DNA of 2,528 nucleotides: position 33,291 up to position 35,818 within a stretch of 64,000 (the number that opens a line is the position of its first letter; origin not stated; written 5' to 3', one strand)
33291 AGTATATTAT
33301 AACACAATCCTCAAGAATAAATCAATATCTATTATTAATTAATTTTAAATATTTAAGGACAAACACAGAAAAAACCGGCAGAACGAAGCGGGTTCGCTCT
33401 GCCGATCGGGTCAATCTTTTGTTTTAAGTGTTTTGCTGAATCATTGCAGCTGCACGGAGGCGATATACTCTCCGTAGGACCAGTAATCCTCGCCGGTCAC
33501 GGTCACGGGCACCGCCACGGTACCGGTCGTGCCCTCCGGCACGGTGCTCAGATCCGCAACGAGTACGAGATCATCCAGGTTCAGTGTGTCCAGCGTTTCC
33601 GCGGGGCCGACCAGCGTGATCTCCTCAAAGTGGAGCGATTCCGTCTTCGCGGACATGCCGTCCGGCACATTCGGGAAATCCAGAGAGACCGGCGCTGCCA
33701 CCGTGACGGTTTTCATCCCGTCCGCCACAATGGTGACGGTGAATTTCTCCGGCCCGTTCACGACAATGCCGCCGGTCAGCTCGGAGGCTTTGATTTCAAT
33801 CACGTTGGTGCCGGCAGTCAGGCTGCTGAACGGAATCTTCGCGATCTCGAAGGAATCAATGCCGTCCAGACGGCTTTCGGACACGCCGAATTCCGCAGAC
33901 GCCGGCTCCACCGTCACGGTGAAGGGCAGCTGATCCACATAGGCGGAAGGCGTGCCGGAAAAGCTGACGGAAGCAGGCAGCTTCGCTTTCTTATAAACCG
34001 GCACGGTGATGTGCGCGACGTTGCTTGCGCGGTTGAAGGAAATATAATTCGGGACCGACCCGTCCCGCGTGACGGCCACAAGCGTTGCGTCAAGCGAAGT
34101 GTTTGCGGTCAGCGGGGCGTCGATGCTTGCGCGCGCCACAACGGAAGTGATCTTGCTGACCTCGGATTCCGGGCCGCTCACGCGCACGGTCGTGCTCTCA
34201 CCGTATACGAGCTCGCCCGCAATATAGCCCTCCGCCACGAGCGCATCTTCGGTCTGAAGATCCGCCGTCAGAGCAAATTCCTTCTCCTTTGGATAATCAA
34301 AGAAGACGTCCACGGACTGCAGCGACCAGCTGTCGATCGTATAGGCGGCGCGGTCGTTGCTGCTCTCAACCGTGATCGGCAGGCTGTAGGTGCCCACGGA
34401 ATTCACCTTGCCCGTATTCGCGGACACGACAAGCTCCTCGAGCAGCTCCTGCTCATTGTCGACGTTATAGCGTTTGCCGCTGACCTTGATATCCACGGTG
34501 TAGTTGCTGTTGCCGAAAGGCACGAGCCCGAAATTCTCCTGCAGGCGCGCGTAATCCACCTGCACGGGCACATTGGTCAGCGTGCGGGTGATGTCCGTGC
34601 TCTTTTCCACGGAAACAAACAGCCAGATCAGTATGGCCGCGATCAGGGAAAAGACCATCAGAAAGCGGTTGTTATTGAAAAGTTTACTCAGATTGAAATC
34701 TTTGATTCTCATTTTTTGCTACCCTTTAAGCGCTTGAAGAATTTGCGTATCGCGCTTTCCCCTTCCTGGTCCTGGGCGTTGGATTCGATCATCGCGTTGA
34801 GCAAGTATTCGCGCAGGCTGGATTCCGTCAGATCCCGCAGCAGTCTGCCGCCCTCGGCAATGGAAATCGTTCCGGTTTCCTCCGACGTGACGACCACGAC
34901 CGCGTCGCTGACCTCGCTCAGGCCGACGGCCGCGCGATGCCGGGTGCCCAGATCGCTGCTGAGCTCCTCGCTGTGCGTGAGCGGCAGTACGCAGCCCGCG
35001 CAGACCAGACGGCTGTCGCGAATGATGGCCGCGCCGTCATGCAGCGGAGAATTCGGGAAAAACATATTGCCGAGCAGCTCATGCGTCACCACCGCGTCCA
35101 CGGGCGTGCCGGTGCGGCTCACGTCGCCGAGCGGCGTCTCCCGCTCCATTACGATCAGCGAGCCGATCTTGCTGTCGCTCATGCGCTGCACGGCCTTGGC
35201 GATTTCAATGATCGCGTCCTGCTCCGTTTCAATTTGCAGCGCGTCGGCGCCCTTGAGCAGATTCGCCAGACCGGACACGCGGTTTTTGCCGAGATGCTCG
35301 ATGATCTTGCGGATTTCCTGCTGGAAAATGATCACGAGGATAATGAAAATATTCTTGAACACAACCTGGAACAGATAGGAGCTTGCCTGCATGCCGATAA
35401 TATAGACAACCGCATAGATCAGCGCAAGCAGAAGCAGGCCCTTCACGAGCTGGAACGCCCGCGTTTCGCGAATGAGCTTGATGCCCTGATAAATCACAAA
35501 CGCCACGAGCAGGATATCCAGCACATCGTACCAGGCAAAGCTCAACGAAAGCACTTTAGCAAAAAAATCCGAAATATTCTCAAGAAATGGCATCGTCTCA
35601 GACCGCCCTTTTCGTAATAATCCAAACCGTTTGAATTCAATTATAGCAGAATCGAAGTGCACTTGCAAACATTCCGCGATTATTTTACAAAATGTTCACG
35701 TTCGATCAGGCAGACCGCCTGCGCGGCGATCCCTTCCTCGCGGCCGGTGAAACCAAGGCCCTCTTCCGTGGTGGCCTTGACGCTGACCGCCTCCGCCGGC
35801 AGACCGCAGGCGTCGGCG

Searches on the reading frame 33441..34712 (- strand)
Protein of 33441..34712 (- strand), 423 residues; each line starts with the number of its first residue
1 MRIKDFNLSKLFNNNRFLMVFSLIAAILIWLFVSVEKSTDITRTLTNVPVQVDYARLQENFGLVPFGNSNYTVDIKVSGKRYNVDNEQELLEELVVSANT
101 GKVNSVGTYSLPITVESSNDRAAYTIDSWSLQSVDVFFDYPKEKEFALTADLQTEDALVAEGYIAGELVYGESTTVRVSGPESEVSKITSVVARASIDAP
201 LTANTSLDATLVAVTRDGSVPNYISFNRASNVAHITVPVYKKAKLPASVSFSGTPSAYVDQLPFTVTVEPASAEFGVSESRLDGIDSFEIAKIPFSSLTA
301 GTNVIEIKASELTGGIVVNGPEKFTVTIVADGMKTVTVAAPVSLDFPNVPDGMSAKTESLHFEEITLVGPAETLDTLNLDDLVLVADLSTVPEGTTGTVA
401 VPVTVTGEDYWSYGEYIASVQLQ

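Call 56: search_protein_families(library=pfam, proteins=[window:33441-34712:-], max_evalue=0.001)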
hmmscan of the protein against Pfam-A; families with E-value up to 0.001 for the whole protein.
window:33441-34712:- (423 aa): 1 family
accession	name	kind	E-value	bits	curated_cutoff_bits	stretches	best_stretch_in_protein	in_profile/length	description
PF07949.17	YbbR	-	1.9e-12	47.7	22.3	1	159-224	12-77/81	YbbR-like protein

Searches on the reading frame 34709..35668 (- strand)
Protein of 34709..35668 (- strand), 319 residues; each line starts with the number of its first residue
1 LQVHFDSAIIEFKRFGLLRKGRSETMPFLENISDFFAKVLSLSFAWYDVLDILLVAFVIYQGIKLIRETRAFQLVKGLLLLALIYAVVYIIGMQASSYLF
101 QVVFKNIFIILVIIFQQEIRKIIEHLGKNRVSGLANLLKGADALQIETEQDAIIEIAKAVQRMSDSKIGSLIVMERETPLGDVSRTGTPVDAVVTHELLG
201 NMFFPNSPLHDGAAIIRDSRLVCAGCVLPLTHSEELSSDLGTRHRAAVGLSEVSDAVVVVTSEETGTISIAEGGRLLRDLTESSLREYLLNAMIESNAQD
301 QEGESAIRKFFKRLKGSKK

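Call 56: search_protein_families(library=pfam, proteins=[window:34709-35668:-], max_evalue=0.001)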
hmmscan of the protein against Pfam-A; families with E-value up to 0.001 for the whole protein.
window:34709-35668:- (319 aa): 2 families
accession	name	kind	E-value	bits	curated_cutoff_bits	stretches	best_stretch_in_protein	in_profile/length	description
PF02457.21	DAC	-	1.1e-41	141.6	27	1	158-275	2-118/119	DisA bacterial checkpoint controller nucleotide-binding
PF19293.4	CdaA_N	-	3.6e-08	33.9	23.8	1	42-119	3-81/81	CdaA N-terminal transmembrane domain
